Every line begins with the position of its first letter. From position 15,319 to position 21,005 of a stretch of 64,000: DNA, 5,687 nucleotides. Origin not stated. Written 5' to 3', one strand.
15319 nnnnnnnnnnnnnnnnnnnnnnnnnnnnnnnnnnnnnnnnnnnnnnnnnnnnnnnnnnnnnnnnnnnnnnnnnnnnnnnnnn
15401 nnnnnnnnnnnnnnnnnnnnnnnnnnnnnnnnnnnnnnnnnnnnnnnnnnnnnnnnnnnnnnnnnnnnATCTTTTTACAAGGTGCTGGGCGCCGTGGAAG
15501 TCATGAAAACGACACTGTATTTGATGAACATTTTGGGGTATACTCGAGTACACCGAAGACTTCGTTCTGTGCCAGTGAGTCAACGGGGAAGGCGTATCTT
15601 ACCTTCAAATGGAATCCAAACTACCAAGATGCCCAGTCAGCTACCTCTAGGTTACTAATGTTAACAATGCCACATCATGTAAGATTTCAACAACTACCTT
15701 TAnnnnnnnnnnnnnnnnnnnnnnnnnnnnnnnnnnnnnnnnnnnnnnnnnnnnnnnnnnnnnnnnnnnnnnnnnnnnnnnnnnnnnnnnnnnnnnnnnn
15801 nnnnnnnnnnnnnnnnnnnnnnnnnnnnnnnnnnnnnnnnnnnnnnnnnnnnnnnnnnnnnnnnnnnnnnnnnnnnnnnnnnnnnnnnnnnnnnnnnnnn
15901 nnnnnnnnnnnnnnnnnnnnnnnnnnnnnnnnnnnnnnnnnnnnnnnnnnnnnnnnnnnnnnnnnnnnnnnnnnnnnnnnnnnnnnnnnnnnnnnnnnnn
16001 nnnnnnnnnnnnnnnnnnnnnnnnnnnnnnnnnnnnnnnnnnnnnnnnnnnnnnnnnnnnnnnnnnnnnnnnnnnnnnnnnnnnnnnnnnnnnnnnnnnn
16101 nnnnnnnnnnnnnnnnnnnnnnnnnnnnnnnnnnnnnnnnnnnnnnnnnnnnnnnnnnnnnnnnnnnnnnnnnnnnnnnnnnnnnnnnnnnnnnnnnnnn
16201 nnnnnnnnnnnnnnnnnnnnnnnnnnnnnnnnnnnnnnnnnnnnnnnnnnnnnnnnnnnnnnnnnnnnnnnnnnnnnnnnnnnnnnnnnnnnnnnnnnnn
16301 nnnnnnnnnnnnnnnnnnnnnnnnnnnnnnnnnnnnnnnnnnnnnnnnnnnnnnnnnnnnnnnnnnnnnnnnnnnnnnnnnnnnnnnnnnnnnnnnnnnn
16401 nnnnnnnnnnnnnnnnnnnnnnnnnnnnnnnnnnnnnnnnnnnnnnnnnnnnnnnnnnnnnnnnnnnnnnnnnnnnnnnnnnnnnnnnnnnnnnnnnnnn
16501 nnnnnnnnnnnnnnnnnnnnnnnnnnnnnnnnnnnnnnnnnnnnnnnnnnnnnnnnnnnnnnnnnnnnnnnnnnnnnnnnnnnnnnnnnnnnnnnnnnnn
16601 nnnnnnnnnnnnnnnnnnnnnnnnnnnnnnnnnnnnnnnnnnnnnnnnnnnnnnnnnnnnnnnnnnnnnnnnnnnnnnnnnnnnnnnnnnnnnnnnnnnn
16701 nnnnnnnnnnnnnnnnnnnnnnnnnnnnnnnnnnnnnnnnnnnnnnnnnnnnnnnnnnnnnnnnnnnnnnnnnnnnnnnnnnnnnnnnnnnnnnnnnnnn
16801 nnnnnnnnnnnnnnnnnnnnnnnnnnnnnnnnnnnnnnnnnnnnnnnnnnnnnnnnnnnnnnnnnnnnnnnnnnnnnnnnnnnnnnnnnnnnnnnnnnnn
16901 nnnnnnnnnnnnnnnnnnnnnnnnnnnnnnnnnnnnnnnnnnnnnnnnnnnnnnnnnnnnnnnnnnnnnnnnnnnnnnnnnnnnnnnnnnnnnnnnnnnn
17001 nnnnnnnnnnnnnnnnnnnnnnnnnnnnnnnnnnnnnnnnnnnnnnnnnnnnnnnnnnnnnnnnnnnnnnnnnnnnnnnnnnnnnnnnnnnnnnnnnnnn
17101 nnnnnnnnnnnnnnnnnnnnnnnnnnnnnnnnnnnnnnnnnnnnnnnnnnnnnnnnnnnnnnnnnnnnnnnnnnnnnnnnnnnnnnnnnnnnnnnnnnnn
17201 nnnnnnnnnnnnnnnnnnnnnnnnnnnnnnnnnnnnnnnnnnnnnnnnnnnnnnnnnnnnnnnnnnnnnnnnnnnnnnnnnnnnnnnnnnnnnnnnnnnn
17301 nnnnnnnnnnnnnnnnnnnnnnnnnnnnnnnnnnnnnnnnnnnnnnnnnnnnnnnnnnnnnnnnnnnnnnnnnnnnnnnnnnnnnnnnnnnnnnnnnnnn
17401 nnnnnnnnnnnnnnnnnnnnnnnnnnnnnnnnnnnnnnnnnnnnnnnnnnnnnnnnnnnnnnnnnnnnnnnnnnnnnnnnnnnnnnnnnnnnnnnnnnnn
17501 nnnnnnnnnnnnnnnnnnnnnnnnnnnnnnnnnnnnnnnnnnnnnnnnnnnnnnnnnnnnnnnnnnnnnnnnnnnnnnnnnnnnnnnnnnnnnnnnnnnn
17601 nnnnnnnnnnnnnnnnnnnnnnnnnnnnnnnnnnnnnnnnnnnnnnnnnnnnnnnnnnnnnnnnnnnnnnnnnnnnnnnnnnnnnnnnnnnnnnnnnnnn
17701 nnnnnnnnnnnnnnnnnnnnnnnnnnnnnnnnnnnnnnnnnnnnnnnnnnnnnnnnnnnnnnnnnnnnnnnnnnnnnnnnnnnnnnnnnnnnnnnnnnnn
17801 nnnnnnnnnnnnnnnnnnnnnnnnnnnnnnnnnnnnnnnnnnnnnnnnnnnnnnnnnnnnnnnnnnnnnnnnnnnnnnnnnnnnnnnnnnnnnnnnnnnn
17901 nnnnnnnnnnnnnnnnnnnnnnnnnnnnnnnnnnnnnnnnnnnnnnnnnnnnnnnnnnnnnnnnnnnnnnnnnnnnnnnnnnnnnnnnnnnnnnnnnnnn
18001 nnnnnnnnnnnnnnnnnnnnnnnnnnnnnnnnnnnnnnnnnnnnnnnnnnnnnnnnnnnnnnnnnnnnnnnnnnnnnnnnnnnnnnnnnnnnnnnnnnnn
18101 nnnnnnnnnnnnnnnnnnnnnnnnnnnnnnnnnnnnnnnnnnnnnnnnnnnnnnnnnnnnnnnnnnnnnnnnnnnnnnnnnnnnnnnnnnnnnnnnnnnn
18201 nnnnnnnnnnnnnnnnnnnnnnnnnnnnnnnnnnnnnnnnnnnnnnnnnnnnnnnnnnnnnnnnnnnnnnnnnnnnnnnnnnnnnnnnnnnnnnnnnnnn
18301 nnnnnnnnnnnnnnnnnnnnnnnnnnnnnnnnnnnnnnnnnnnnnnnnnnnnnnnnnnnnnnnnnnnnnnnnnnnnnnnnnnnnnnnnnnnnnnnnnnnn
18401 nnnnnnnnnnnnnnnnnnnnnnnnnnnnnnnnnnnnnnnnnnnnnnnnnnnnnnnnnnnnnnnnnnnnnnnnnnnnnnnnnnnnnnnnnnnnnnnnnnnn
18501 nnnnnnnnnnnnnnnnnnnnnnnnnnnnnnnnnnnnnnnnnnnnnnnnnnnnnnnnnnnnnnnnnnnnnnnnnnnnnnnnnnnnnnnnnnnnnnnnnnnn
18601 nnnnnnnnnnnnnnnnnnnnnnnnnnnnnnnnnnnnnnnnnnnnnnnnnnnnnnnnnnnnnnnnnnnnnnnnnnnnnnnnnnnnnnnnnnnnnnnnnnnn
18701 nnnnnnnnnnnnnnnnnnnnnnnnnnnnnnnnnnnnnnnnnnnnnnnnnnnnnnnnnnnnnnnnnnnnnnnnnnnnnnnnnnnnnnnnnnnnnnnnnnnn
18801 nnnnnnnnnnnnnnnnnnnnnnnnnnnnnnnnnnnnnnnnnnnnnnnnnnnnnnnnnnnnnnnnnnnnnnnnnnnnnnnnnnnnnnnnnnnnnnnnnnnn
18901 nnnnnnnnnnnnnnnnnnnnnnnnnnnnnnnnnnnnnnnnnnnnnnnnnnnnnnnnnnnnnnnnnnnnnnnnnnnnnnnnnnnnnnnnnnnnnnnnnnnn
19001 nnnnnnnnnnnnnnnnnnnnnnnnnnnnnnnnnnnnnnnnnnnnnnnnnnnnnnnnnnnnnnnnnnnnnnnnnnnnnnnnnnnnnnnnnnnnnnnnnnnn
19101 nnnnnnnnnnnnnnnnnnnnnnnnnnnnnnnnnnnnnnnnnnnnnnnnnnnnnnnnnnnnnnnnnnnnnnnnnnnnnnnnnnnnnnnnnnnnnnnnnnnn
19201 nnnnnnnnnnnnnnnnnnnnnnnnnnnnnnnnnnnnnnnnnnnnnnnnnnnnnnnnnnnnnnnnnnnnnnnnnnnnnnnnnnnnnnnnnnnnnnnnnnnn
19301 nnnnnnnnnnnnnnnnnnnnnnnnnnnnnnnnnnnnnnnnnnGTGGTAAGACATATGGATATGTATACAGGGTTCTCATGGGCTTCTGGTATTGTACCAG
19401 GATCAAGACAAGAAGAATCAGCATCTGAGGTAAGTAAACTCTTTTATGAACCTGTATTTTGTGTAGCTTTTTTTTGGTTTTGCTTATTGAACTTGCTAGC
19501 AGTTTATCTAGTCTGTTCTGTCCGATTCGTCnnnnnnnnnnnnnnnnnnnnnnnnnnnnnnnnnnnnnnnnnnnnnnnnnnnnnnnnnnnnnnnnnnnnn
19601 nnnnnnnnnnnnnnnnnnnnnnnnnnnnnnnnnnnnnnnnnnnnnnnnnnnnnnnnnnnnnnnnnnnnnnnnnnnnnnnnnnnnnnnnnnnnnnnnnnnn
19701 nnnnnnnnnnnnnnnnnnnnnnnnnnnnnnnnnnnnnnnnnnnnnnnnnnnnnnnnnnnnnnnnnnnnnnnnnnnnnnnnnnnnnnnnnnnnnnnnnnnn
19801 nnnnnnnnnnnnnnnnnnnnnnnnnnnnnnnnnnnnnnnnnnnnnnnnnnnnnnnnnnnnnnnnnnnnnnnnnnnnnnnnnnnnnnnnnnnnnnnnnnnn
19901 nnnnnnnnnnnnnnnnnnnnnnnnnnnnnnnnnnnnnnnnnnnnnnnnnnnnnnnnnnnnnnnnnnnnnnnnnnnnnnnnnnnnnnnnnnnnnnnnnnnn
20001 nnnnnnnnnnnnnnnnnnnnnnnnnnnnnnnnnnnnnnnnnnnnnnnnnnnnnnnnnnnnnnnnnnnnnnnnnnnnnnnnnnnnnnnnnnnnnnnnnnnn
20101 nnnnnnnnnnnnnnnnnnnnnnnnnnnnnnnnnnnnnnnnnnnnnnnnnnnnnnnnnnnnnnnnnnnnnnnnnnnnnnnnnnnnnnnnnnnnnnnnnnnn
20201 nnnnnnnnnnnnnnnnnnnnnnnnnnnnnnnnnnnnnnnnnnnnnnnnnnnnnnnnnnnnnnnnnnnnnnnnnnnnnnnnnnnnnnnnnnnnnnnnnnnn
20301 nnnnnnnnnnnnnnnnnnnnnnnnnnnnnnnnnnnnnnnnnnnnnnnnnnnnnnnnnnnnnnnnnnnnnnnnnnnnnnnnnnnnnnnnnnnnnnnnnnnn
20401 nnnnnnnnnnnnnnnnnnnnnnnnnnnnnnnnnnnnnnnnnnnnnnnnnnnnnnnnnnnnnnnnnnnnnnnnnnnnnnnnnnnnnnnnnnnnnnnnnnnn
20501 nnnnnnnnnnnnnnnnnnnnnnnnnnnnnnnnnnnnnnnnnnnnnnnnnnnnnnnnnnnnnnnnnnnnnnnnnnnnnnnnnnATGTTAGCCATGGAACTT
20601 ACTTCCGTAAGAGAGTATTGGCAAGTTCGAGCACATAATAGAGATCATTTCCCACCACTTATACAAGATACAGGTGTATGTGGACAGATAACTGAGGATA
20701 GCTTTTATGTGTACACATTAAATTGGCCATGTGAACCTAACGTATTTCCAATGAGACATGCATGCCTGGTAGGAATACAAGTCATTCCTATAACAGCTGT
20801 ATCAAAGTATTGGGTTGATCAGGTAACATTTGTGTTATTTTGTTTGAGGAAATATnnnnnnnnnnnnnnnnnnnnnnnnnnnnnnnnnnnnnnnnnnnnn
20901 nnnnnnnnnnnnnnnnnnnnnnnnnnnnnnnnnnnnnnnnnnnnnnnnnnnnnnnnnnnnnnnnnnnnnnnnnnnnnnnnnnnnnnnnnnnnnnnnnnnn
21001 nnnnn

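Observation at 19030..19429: A 56-bp minisatellite has quadruplicated the splice acceptor of the GH81 catalytic-region exon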

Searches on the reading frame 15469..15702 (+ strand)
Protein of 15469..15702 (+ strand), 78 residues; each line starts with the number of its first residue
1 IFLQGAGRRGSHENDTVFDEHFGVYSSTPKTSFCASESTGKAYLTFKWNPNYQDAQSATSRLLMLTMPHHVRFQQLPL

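Call 18: search_protein_families(library=pfam, proteins=[window:15469-15702:+], max_evalue=0.1)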
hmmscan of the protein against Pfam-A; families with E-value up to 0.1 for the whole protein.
seq(78 aa): 1 family
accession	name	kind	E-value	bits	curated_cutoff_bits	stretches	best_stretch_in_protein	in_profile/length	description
PF03639.19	Glyco_hydro_81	-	2.8e-05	23.9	25.6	1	11-72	216-274/323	Glycosyl hydrolase family 81 N-terminal domain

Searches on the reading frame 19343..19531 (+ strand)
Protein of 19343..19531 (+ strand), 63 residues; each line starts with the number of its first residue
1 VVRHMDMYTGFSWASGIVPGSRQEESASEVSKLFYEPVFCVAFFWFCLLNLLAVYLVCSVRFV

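Call 48: find_encoding_contigs(protein=window:19355-19531:+, flank=3000, max_places=6)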
Protein seq(59 aa) (59 aa): no gene with exactly this product is on record in the collection.

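Call 50: find_encoding_contigs(protein=window:19343-19531:+, flank=3000, max_places=6)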
Protein seq(63 aa) (63 aa): no gene with exactly this product is on record in the collection.

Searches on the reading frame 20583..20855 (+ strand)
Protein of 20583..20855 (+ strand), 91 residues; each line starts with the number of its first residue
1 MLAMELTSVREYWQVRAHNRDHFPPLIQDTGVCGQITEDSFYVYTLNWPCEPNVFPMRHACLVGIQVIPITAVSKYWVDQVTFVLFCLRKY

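Call 49: find_encoding_contigs(protein=window:20583-20855:+, flank=3000, max_places=6)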
Protein seq(91 aa) (91 aa): no gene with exactly this product is on record in the collection.
